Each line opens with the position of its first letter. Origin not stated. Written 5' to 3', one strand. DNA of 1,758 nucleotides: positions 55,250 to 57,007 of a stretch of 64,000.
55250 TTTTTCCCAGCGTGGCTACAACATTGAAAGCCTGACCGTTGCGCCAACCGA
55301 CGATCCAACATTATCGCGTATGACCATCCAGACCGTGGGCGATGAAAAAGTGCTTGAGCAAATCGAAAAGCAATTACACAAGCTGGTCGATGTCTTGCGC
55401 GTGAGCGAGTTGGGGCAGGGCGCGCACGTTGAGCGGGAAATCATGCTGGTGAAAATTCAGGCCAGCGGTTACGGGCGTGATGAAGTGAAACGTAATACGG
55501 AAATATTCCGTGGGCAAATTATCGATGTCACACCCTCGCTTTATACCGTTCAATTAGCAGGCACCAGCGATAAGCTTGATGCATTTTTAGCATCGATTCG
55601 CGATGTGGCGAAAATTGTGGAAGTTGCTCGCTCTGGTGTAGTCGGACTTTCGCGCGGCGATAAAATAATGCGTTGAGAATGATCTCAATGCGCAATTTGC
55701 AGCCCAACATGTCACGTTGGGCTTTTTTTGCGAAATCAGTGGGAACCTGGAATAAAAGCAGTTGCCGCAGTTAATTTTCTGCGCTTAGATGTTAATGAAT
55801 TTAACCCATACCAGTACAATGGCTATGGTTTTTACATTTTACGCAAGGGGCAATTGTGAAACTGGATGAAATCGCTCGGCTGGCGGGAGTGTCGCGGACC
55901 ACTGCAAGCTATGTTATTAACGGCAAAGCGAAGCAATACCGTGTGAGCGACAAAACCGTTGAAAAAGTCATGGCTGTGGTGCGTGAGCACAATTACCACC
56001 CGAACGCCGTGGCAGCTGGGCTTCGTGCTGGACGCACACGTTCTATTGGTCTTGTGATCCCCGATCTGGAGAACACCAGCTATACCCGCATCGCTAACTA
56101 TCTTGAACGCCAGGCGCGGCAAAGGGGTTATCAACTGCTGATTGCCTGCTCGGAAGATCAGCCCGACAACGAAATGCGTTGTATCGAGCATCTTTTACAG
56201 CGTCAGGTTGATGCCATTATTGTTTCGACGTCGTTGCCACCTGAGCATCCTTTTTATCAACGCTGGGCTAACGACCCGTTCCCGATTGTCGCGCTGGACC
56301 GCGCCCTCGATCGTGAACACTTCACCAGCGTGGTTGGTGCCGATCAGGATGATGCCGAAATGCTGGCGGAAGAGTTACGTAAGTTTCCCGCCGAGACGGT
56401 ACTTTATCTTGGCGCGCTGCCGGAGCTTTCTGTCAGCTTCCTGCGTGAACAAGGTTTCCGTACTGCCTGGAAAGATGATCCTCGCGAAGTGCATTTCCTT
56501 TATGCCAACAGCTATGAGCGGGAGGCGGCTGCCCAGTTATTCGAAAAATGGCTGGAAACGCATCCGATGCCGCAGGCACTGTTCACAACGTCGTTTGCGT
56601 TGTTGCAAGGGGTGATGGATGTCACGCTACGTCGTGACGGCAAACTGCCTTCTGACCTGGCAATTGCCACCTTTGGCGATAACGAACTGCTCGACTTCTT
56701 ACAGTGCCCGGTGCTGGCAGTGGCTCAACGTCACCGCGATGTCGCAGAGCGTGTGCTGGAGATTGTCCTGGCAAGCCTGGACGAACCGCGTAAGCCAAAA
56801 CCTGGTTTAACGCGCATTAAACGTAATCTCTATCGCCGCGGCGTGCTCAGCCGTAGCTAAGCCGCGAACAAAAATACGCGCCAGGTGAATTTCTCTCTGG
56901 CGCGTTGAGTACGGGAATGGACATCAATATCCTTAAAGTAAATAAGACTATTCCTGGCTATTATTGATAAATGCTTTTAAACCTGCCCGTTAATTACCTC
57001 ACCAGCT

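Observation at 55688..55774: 28-aa ORF between ilvH and cra contains the ilvH terminator hairpin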

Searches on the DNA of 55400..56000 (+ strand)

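Call 5: search_dna_similar(query=window:55400-56000:+, collection=ecoli_genomes, mode=near, rows=spread, max_rows=30)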
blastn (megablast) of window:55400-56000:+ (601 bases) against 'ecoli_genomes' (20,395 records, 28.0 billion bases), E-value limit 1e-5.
Records with a match: 5399; places in all: 5400; records where one place covers at least 80% of the query: 5398.
Genomes with a match: 5399 of 5426; with a place that covers at least 80% of the query: 5398. Places per genome that has any: lowest 1, median 1, highest 2. On chromosomes: 5397 places; on plasmids: 3.
Best place of each record, by identity: >=99% 2864; 95-99% 2535.
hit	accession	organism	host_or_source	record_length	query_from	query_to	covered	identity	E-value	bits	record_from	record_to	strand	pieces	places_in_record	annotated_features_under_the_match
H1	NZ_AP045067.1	Escherichia coli strain JNE23-011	Homo sapiens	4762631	1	601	100%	100.0%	0e+0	1110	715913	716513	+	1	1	ilvN: acetolactate synthase small subunit | cra: catabolite repressor/activator | fruR/shl operon leader peptide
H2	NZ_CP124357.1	Escherichia coli strain AVS0467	environmental-WWTP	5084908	1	601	100%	99.7%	0e+0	1099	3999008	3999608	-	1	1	ilvN: acetolactate synthase small subunit | cra: catabolite repressor/activator | fruR/shl operon leader peptide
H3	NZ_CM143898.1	Escherichia coli strain E19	Homo sapiens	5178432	1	601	100%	99.7%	0e+0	1099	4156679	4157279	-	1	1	ilvN: acetolactate synthase small subunit | cra: catabolite repressor/activator | fruR/shl operon leader peptide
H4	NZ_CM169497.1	Escherichia coli strain EC04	Homo sapiens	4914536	1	601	100%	99.7%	0e+0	1099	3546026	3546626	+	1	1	ilvN: acetolactate synthase small subunit | cra: catabolite repressor/activator | fruR/shl operon leader peptide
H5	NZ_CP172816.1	Escherichia coli strain BS-01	Gallus gallus domesticus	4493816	1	601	100%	99.5%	0e+0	1094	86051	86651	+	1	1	ilvN: acetolactate synthase small subunit | cra: catabolite repressor/activator | fruR/shl operon leader peptide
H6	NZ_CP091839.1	Escherichia coli strain SWYHX138.261ft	Equus ferus caballus (Thoroughbred)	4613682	1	601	100%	99.3%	0e+0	1088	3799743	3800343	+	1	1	ilvN: acetolactate synthase small subunit | cra: catabolite repressor/activator | fruR/shl operon leader peptide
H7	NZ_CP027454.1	Escherichia coli strain 2014C-4423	Homo sapiens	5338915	1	601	100%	99.0%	0e+0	1077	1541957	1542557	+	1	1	ilvN: acetolactate synthase small subunit | cra: catabolite repressor/activator | fruR/shl operon leader peptide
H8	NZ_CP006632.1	Escherichia coli PCN033 strain PCN033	-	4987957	1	601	100%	99.0%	0e+0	1077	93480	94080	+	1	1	ilvN: acetolactate synthase small subunit | cra: catabolite repressor/activator | fruR/shl operon leader peptide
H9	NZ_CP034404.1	Escherichia coli strain CRE10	Homosapiens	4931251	1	601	100%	99.0%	0e+0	1077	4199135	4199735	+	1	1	ilvN: acetolactate synthase small subunit | cra: catabolite repressor/activator | fruR/shl operon leader peptide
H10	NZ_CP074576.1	Escherichia coli strain CS18F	Chicken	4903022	1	601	100%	99.0%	0e+0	1077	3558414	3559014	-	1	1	ilvN: acetolactate synthase small subunit | cra: catabolite repressor/activator | fruR/shl operon leader peptide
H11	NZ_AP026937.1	Escherichia coli strain EC20-4B-2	Mastacembelus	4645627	1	601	100%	99.0%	0e+0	1077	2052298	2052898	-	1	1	ilvN: acetolactate synthase small subunit | cra: catabolite repressor/activator | fruR/shl operon leader peptide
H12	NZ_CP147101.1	Escherichia coli strain KFu021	river water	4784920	1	601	100%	99.0%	0e+0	1077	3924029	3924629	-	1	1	ilvN: acetolactate synthase small subunit | cra: catabolite repressor/activator | fruR/shl operon leader peptide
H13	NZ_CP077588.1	Escherichia coli O111:H8 strain 7-15 45A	bovine feces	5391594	1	601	100%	99.0%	0e+0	1077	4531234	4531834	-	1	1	ilvN: acetolactate synthase small subunit | cra: catabolite repressor/activator | fruR/shl operon leader peptide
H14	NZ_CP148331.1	Escherichia coli strain Z1323HEC0462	Homo sapiens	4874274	1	601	100%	99.0%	0e+0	1077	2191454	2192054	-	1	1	ilvN: acetolactate synthase small subunit | cra: catabolite repressor/activator | fruR/shl operon leader peptide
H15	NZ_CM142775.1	Escherichia coli strain GPEC1366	chicken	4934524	1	601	100%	99.0%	0e+0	1077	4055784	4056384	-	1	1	ilvN: acetolactate synthase small subunit | cra: catabolite repressor/activator | fruR/shl operon leader peptide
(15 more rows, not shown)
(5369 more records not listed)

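Call 6: get_annotated_region(hit=H1, flank=1500)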
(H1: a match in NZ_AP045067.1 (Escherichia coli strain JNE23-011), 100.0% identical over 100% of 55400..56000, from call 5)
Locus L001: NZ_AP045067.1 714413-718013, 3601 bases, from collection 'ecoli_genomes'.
description: Escherichia coli strain JNE23-011 chromosome, complete genome
organism: Escherichia coli strain JNE23-011 (NCBI taxid 562)
replicon: chromosome; assembly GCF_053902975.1
host: Homo sapiens; source: -; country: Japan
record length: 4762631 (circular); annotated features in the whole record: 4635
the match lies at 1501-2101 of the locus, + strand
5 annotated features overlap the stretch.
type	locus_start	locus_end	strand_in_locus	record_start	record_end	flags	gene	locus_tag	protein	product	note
CDS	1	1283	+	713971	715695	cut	ilvI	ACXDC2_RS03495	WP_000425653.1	acetolactate synthase 3 large subunit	-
CDS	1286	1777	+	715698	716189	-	ilvN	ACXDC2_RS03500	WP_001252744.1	acetolactate synthase small subunit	-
CDS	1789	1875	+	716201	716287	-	-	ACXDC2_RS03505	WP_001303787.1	fruR/shl operon leader peptide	-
CDS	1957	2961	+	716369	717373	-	cra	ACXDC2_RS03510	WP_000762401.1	catabolite repressor/activator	-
CDS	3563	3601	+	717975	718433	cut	mraZ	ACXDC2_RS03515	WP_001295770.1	division/cell wall cluster transcriptional repressor MraZ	-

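Call 18: search_rna_families(source=window, start=55500, end=56000, threshold=evalue, max_evalue=10)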
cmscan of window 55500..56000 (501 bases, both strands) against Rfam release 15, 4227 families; matches with E-value up to 10: 4.
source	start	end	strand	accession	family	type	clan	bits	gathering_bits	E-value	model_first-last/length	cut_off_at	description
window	55681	55730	+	RF02278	Betaproteobacteria_toxic_sRNA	Gene; sRNA;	-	15.2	50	2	1-64/64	no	Betaproteobacteria toxic small RNA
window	55785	55837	+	RF02785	snoRNA2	Gene; snRNA; snoRNA; CD-box;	-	14.7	108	4.7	1-83/83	no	Trypanosomatid small nucleolar RNA 2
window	55775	55850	-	RF03020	RT-17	Gene; sRNA;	-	14.5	40.4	6.3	1-95/95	no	RT-17 RNA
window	55632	55731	+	RF02869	ncS025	Gene; sRNA;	-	14.3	46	5.8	1-85/85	no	Burkholderia sRNA 25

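Call 19: search_dna_similar(query=window:55660-55800:+, collection=ecoli_genomes, mode=distant, rows=spread, max_rows=60)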
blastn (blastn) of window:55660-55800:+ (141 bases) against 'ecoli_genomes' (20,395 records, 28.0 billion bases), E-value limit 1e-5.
Records with a match: 5399; places in all: 5406; records where one place covers at least 80% of the query: 5393.
Genomes with a match: 5399 of 5426; with a place that covers at least 80% of the query: 5393. Places per genome that has any: lowest 1, median 1, highest 2. On chromosomes: 5403 places; on plasmids: 3.
Best place of each record, by identity: >=99% 5326; 95-99% 72; 90-95% 1.
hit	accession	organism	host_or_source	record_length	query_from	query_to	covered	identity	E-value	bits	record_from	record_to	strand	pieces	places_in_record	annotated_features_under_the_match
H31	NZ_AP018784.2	Escherichia coli strain SK1144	-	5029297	1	141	100%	100.0%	4e-65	255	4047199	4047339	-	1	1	fruR/shl operon leader peptide | ilvN: acetolactate synthase small subunit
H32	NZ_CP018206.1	Escherichia coli strain MRSN346647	Homo sapiens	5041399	1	141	100%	100.0%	4e-65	255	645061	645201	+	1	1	fruR/shl operon leader peptide | ilvN: acetolactate synthase small subunit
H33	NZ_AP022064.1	Escherichia coli strain WP4-W18-ESBL-08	-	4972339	1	141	100%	100.0%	4e-65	255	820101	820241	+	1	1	fruR/shl operon leader peptide | ilvN: acetolactate synthase small subunit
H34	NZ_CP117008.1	Escherichia coli strain MLI109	Homo sapiens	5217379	1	141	100%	100.0%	4e-65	255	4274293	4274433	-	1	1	fruR/shl operon leader peptide | ilvN: acetolactate synthase small subunit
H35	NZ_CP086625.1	Escherichia coli strain RIVM_C037166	Homo sapiens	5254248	1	141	100%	100.0%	4e-65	255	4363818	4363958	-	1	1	fruR/shl operon leader peptide | ilvN: acetolactate synthase small subunit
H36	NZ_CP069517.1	Escherichia coli strain FDAARGOS_1262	Homo sapiens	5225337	1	141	100%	100.0%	4e-65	255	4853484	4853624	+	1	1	fruR/shl operon leader peptide | ilvN: acetolactate synthase small subunit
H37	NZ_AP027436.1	Escherichia coli strain EC571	Sus scrofa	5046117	1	141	100%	100.0%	4e-65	255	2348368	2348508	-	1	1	fruR/shl operon leader peptide | ilvN: acetolactate synthase small subunit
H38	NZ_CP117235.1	Escherichia coli strain ATCC 25922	missing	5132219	1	141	100%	100.0%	4e-65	255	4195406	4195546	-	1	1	fruR/shl operon leader peptide | ilvN: acetolactate synthase small subunit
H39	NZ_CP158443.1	Escherichia coli strain ATCC 25922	Homo sapiens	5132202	1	141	100%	100.0%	4e-65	255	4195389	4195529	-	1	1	fruR/shl operon leader peptide | ilvN: acetolactate synthase small subunit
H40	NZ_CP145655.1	Escherichia coli strain S1-IND-01-B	Homo sapiens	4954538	1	141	100%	100.0%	4e-65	255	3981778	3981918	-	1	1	fruR/shl operon leader peptide | ilvN: acetolactate synthase small subunit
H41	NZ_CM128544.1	Escherichia coli strain MMC-J-0091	Homo sapiens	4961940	1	141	100%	100.0%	4e-65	255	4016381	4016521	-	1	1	fruR/shl operon leader peptide | ilvN: acetolactate synthase small subunit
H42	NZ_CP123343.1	Escherichia coli strain AREA_487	Homo sapiens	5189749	1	141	100%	100.0%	4e-65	255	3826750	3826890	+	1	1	fruR/shl operon leader peptide | ilvN: acetolactate synthase small subunit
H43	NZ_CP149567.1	Escherichia coli strain 1410D004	Sus scrofa domesticus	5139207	1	141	100%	100.0%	4e-65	255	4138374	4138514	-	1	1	fruR/shl operon leader peptide | ilvN: acetolactate synthase small subunit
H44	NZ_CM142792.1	Escherichia coli strain GPEC1165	chicken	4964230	1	141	100%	100.0%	4e-65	255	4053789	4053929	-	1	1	fruR/shl operon leader peptide | ilvN: acetolactate synthase small subunit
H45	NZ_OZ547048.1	Escherichia coli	Homo sapiens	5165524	1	141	100%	100.0%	4e-65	255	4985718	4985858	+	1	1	fruR/shl operon leader peptide | ilvN: acetolactate synthase small subunit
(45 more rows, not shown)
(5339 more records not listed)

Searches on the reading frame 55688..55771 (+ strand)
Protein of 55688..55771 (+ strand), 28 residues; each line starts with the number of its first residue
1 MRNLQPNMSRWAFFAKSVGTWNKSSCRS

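Call 41: search_protein_families(library=ncbifam, proteins=[window:55688-55771:+], max_evalue=10)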
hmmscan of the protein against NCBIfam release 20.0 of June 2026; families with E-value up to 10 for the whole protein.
seq(28 aa): 0 families

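Call 42: search_protein_families(library=pfam, proteins=[window:55688-55771:+], max_evalue=10)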
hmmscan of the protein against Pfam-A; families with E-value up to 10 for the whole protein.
seq(28 aa): 0 families

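Call 43: list_cluster_members(proteins=[window:55688-55771:+])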
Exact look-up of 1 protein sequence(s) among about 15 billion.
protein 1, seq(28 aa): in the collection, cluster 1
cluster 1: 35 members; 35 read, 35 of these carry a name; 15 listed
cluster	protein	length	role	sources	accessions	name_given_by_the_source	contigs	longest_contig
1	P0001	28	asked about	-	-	fruR/shl operon leader peptide [Escherichia coli] | Putative fruR/shl operon leader peptide n=29 Tax=Enterobacteriaceae TaxID=543 ... | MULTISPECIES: fruR/shl operon leader peptide [Bacteria]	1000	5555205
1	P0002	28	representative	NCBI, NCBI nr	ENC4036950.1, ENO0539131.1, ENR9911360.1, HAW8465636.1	fruR/shl operon leader peptide [Escherichia coli]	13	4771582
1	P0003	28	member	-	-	fruR/shl operon leader peptide [Escherichia coli] | FruR/shl operon leader peptide n=1 Tax=Escherichia coli TaxID=562 RepID=A0A7A5WB86_ECOLX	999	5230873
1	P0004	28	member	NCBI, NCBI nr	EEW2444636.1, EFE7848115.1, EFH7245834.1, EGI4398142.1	fruR/shl operon leader peptide [Escherichia coli]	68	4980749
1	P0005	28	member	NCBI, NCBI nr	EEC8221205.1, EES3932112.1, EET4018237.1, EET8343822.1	fruR/shl operon leader peptide [Escherichia coli]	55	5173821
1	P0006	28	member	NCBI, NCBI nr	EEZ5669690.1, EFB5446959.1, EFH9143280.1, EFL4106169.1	fruR/shl operon leader peptide [Escherichia coli]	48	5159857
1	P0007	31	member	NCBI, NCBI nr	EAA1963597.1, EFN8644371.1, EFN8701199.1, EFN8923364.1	fruR/shl operon leader peptide [Escherichia coli]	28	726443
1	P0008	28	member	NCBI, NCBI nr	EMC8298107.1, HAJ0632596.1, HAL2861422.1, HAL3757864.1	TPA: fruR/shl operon leader peptide [Escherichia coli] | fruR/shl operon leader peptide [Escherichia coli]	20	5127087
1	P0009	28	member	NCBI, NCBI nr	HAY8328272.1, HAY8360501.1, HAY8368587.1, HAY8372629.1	TPA: fruR/shl operon leader peptide [Shigella flexneri] | fruR/shl operon leader peptide [Shigella flexneri]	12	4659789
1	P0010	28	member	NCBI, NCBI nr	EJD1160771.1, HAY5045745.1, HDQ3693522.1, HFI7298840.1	fruR/shl operon leader peptide [Escherichia coli]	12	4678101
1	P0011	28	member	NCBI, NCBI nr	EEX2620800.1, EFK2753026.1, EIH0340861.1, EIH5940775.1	fruR/shl operon leader peptide [Escherichia coli]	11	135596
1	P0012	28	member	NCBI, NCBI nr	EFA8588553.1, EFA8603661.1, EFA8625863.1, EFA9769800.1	fruR/shl operon leader peptide [Escherichia coli]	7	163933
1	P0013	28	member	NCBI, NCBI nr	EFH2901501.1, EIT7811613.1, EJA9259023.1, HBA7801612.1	fruR/shl operon leader peptide [Escherichia coli]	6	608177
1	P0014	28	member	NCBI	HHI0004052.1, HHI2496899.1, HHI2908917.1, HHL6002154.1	TPA: fruR/shl operon leader peptide [Escherichia coli]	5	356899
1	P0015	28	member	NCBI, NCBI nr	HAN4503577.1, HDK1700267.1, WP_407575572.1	fruR/shl operon leader peptide [Escherichia coli]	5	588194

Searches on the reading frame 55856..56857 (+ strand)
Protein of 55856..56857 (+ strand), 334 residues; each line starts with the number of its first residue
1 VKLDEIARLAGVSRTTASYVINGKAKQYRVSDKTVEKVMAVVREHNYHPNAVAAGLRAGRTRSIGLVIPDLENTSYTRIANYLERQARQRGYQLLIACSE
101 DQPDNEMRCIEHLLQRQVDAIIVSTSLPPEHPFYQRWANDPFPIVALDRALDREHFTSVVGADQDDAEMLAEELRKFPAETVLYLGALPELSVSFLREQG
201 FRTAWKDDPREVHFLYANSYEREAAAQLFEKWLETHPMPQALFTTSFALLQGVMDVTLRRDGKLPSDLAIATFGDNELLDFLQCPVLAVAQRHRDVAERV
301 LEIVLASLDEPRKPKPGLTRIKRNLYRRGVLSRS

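Call 11: find_related_loci(query=window:55856-56857:+, collection=genome_contigs, flank=2500)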
Query window:55856-56857:+ (334 aa) in genome_contigs; peptide patterns used: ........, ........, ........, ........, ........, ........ (x = any residue, [..] = any of these).
564 stretches matched a pattern; 444 encode a relative of the query (tblastn E <= 1e-3); the best 80 are kept; 80 distinct loci.
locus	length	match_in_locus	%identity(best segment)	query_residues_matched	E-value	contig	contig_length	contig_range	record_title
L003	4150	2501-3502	100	1-334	0e+0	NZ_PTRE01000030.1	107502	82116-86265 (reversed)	Escherichia sp. MOD1-EC7003 MOD1-EC7003_30_length_107502_cov_120, whole genome shotgun sequence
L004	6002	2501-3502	99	1-334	0e+0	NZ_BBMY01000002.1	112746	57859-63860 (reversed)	Escherichia albertii NBRC 107761 = DSM 17582 strain NBRC 107761, whole genome shotgun sequence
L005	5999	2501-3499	99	1-333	0e+0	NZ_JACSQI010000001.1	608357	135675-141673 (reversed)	Escherichia whittamii strain Sa2BVA5 NODE_1_length_608357_cov_8.774854, whole genome shotgun sequence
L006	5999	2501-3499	99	1-333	0e+0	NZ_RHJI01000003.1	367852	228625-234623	Escherichia sp. E1V33 1V33_3_consensus, whole genome shotgun sequence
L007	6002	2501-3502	99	1-334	0e+0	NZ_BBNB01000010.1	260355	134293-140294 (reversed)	Citrobacter sedlakii NBRC 105722, whole genome shotgun sequence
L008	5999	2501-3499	98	1-333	0e+0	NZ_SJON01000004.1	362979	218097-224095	Enterobacter quasihormaechei strain WCHEQ120003 4, whole genome shotgun sequence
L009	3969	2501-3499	98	1-333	0e+0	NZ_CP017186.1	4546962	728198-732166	Enterobacter hormaechei subsp. hoffmannii strain DSM 14563 chromosome, complete genome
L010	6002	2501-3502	98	1-334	0e+0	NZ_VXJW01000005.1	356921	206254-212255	Salmonella enterica subsp. arizonae strain CCUG 6322T contig_0000005, whole genome shotgun sequence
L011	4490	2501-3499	98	1-333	0e+0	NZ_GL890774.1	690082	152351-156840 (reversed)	Enterobacter mori LMG 25706 ENTMO1_scaffold3, whole genome shotgun sequence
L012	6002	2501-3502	99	1-334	0e+0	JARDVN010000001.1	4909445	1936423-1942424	Citrobacter amalonaticus strain AUH_CA_2023_1 contig_2, whole genome shotgun sequence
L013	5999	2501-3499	98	1-333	0e+0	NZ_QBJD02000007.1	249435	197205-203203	Enterobacter sp. RIT418 RIT418_S9_7, whole genome shotgun sequence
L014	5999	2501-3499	98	1-333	0e+0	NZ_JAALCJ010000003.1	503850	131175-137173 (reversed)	Enterobacter cloacae strain M-7 NODE_3_length_503850_cov_90.5198, whole genome shotgun sequence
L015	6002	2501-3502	98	1-334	0e+0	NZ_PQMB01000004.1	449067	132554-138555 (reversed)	Citrobacter amalonaticus strain S646 scaffold4.1, whole genome shotgun sequence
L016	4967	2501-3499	98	1-333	0e+0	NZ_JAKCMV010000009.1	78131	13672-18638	Enterobacter asburiae strain INSAq146 Aq146_contig_9, whole genome shotgun sequence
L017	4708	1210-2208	98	1-333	0e+0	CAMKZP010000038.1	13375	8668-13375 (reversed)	MAG: uncultured Enterobacter sp. isolate SRR10810004_bin.5_metawrap_v1.3.0_MAG genome assembly, contig: ERZ12407369_376,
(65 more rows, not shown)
